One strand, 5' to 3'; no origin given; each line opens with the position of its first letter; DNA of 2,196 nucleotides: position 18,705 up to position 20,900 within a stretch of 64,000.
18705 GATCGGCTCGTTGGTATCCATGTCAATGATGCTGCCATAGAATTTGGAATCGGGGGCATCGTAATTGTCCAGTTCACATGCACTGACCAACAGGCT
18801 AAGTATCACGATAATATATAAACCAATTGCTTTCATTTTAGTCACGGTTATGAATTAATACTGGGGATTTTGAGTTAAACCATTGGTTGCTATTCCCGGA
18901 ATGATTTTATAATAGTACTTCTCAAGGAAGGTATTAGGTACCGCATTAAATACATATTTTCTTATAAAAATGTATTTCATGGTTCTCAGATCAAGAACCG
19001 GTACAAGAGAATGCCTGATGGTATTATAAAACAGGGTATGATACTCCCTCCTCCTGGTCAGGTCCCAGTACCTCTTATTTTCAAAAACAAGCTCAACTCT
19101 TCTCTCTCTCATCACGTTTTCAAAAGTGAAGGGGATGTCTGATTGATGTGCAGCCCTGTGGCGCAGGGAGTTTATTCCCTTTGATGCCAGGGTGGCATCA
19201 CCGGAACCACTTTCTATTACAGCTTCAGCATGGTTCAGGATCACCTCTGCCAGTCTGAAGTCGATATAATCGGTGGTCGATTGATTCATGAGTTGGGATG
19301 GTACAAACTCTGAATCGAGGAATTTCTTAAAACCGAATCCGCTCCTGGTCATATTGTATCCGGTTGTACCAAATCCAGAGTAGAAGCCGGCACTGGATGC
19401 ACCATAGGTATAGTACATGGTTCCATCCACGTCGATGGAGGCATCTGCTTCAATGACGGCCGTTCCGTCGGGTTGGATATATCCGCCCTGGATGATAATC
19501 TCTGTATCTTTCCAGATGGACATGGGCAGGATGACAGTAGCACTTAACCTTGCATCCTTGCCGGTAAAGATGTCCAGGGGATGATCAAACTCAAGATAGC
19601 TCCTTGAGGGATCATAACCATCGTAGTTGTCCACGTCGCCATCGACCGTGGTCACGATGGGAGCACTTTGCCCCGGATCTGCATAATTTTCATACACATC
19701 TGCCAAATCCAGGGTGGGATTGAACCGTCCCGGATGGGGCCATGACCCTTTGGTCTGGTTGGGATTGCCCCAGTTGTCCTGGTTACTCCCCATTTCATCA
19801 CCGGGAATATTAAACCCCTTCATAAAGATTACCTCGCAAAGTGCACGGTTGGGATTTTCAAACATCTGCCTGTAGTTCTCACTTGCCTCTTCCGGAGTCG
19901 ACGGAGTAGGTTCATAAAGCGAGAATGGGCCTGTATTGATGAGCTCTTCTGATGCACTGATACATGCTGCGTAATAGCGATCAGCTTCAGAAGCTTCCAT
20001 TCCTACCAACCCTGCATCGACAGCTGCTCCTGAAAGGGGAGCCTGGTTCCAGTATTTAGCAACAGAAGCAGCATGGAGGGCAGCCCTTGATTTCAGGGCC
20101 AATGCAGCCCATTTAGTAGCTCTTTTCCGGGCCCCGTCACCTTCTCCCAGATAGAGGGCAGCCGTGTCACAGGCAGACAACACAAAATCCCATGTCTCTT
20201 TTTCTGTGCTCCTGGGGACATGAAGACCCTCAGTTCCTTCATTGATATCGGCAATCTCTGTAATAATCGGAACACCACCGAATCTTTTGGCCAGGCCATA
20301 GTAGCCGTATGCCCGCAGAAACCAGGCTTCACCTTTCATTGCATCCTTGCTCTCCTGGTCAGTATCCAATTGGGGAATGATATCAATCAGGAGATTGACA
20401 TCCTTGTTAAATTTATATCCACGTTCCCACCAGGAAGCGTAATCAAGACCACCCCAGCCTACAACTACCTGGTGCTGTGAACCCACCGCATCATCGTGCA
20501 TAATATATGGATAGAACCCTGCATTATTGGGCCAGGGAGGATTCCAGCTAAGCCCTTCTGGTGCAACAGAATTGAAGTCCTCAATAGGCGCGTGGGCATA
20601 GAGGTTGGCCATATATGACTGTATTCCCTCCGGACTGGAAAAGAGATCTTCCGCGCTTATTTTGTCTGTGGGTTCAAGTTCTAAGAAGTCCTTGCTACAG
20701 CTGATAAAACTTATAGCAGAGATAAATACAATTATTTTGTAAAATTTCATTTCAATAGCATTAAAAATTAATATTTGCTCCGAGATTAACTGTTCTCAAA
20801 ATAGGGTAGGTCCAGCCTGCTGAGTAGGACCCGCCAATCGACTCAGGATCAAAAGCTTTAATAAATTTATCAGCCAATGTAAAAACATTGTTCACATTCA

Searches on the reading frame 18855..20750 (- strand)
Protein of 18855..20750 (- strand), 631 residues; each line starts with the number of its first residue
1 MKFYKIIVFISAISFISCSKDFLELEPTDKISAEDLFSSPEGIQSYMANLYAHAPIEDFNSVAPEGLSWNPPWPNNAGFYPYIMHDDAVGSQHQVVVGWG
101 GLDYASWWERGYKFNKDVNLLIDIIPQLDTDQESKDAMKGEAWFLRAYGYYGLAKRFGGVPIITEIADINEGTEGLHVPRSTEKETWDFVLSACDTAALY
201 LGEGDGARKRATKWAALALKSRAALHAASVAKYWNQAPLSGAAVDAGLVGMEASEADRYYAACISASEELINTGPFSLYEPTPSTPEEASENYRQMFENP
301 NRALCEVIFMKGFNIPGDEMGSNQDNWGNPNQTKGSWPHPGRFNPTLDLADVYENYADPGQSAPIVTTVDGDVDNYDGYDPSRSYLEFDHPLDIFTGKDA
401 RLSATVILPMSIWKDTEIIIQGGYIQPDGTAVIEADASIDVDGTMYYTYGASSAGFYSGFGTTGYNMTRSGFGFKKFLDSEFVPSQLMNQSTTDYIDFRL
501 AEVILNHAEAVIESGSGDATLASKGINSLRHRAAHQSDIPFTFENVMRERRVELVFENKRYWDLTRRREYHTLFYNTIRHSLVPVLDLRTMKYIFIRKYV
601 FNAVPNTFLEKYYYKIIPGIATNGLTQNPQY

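Call 5: search_protein_families(library=pfam, proteins=[window:18855-20750:-], max_evalue=0.001)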
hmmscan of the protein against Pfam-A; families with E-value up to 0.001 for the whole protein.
window:18855-20750:- (631 aa): 2 families
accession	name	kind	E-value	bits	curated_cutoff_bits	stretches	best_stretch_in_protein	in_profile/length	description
PF07980.17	SusD_RagB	-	5.8e-28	98.8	23.1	1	306-616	2-280/297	SusD family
PF14322.12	SusD-like_3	-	7.2e-20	72.5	27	1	21-224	1-190/191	Starch-binding associating with outer membrane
